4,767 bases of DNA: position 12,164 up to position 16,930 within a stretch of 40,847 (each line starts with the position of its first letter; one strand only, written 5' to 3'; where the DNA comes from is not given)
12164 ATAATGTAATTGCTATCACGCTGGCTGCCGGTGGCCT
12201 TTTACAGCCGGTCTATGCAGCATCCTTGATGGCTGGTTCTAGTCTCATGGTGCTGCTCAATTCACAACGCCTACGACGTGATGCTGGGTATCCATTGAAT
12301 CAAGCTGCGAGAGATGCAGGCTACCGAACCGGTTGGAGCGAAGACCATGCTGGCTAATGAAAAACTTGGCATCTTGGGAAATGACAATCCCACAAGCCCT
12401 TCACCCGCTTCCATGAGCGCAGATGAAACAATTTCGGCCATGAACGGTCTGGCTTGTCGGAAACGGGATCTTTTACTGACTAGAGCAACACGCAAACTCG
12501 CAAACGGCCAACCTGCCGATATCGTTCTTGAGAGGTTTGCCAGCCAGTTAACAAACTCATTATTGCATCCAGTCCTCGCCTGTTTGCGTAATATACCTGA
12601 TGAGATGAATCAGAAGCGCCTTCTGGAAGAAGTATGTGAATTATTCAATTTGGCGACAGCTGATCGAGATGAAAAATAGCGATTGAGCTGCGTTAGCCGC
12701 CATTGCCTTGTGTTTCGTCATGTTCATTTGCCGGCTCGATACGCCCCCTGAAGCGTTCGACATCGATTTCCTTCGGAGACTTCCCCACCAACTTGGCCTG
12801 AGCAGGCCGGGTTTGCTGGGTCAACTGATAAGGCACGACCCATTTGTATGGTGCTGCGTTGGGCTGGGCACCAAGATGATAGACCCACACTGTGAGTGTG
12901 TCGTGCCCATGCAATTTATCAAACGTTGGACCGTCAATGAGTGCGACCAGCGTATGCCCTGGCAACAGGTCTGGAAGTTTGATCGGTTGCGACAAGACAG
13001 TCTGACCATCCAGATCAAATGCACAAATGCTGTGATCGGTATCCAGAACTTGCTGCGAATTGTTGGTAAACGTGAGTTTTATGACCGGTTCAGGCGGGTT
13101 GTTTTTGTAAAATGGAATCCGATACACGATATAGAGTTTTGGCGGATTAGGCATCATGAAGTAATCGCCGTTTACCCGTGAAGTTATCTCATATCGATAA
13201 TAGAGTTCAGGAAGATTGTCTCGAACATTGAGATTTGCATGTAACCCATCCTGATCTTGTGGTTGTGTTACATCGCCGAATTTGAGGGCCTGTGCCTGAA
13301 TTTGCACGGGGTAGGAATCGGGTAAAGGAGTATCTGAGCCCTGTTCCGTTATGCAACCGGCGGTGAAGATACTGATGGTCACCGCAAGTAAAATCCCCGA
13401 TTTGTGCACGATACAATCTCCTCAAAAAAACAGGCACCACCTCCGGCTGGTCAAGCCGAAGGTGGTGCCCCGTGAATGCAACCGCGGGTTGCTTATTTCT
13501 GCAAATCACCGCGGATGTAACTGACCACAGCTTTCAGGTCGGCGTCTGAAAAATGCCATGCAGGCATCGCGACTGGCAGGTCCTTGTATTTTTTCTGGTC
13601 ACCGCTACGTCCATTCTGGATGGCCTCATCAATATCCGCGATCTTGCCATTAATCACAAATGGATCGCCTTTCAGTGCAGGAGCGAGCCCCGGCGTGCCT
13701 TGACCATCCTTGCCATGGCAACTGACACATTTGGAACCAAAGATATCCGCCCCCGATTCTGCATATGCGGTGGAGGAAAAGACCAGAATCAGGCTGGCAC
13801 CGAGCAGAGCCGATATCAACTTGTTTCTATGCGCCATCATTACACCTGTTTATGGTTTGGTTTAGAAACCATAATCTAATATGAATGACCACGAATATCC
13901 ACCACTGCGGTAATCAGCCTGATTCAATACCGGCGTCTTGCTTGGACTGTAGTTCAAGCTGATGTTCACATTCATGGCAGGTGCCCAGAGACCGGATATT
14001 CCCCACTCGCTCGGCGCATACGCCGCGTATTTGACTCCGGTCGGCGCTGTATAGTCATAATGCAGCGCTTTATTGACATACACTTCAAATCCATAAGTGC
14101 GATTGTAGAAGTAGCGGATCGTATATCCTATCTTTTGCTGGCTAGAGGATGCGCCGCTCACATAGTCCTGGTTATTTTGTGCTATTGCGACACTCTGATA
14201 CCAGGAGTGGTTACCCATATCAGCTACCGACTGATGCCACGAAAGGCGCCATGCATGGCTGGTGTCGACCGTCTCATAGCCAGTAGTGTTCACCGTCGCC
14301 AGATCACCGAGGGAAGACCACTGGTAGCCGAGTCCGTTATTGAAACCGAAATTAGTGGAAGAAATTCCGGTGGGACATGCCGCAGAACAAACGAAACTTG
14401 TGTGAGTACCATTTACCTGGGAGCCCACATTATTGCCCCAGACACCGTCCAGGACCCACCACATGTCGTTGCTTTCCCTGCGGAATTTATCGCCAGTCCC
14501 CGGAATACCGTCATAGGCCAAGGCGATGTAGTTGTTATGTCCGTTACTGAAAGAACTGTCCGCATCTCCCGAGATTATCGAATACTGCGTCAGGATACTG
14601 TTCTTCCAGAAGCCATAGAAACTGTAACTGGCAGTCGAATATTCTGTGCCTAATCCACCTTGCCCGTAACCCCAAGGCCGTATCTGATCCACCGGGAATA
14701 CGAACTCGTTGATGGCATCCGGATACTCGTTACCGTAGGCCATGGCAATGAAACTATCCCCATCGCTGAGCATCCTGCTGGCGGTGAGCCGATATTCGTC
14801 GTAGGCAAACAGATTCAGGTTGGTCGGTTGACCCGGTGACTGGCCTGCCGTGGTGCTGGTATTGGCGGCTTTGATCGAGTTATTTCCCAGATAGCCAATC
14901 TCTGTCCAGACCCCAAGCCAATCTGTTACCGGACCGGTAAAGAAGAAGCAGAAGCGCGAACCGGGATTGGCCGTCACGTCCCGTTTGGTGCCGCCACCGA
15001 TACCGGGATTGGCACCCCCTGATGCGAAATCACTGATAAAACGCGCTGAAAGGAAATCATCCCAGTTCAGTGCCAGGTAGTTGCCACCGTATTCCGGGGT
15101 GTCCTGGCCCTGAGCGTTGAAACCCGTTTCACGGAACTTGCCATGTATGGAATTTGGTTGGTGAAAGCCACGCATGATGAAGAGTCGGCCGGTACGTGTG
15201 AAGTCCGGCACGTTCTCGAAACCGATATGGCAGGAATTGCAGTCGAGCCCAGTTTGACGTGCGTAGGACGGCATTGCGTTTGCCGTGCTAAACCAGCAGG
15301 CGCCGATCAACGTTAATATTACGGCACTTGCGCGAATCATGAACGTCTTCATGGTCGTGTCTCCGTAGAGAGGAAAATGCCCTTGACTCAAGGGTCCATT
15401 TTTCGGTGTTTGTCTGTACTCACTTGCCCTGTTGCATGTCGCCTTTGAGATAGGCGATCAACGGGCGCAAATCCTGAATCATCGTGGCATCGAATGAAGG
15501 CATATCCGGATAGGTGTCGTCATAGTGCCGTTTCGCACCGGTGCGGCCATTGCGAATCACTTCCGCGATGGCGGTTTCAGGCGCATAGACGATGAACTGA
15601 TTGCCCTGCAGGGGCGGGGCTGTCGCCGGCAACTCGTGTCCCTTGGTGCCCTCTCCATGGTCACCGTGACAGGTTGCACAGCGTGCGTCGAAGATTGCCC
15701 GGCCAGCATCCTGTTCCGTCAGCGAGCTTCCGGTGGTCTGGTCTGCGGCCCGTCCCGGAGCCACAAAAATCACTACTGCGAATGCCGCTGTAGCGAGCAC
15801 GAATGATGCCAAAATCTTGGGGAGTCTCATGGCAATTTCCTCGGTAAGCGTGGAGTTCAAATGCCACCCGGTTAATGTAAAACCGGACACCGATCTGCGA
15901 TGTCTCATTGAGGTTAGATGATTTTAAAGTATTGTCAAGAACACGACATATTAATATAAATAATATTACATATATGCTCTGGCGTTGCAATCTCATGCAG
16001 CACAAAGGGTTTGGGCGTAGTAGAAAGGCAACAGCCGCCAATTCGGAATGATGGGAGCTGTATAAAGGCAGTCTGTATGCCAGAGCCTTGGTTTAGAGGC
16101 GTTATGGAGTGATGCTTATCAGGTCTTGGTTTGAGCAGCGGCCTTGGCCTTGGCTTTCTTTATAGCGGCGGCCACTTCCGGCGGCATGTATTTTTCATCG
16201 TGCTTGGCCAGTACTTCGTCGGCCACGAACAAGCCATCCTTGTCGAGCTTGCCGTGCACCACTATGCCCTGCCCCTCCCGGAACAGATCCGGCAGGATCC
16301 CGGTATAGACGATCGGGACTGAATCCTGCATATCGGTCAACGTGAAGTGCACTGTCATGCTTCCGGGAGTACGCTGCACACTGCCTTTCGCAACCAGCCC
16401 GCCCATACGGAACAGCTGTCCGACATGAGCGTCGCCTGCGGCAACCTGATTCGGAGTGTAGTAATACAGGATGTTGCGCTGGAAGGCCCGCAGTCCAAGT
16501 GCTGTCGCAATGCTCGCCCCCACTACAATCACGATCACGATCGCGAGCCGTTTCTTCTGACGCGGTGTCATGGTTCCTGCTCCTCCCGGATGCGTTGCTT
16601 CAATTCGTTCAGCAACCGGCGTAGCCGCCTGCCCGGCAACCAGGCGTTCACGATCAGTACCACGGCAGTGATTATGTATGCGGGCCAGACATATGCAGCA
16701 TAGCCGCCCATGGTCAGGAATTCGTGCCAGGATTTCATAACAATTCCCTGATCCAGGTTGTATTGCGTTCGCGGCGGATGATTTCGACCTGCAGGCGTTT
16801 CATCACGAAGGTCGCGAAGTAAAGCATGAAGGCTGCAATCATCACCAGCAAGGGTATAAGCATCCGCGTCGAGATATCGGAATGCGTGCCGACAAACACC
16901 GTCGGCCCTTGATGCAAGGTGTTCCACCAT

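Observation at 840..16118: The ccm operon is split: about 15.3 kb of cytochrome and oxidase genes lie between ccmE and ccmF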

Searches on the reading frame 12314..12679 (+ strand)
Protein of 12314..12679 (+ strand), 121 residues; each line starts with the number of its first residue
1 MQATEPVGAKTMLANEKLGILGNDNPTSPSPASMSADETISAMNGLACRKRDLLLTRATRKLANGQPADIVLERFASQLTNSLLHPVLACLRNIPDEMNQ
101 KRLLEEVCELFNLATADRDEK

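Call 4: search_protein_families(library=pfam, proteins=[window:12314-12679:+], max_evalue=0.01)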
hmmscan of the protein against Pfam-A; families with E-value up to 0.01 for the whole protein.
window:12314-12679:+ (121 aa): 1 family
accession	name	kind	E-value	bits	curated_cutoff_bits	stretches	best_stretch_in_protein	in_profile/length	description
PF00745.25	GlutR_dimer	-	4.3e-10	40.2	22.9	1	33-113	19-99/99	Glutamyl-tRNAGlu reductase, dimerisation domain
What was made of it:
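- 12347..12679 (+): Orphan ORF with weak similarity to the HemA (GlutR) dimerisation domain. It is the last gene of the inserted block. Pfam GlutR_dimer 4.3e-10 (call 4).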

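Call 32: search_protein_families(library=ncbifam, proteins=[window:12314-12679:+], max_evalue=0.001)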
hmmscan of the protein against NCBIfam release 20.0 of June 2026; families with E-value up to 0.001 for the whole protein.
window:12314-12679:+ (121 aa): 1 family
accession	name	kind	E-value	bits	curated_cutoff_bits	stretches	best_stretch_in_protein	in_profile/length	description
TIGR01035.1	hemA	equivalog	4.4e-06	25.9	209.55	1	33-113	335-415/416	glutamyl-tRNA reductase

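Call 77: search_protein_representatives(protein=window:12347-12679:+)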
Query: 110 residues. Proteins with E-value up to 0.001 (for the whole library): 16; up to 1e-10: 1; up to 1e-30: 1. The best 16 are listed.
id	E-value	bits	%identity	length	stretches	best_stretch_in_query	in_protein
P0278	1.5e-64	231.0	100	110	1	1-110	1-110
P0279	1.2e-05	42.1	42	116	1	27-100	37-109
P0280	4.6e-05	40.2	36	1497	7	47-89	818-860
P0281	4.6e-05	40.2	40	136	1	29-104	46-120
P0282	9.4e-05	39.2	40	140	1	24-105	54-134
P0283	1.1e-04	39.0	35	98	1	14-93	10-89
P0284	1.2e-04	38.8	42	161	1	28-100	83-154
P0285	1.8e-04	38.3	40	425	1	22-103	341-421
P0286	2.1e-04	38.1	41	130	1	23-103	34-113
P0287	2.2e-04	38.0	43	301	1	21-102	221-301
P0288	3.3e-04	37.5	42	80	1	31-90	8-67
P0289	3.6e-04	37.4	59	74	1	40-83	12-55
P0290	5.2e-04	36.9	37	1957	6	60-94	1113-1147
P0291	7.4e-04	36.4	37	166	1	24-103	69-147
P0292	9.0e-04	36.1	38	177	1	25-93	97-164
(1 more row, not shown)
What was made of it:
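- Tried and rejected: Its few weak relatives are mostly short stand-alone proteins (call 77).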

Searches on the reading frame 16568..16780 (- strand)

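Call 5: search_protein_families(library=pfam, proteins=[window:16568-16780:-], max_evalue=0.01)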
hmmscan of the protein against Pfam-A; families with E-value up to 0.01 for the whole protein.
window:16568-16780:- (70 aa): 2 families
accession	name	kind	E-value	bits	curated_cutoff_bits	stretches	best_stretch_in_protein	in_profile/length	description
PF04995.19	CcmD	-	9.6e-16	58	25.6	1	25-68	1-44/44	Heme exporter protein D (CcmD)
PF20540.3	DUF6755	-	0.00054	20.6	27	1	24-48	40-64/75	Family of unknown function (DUF6755)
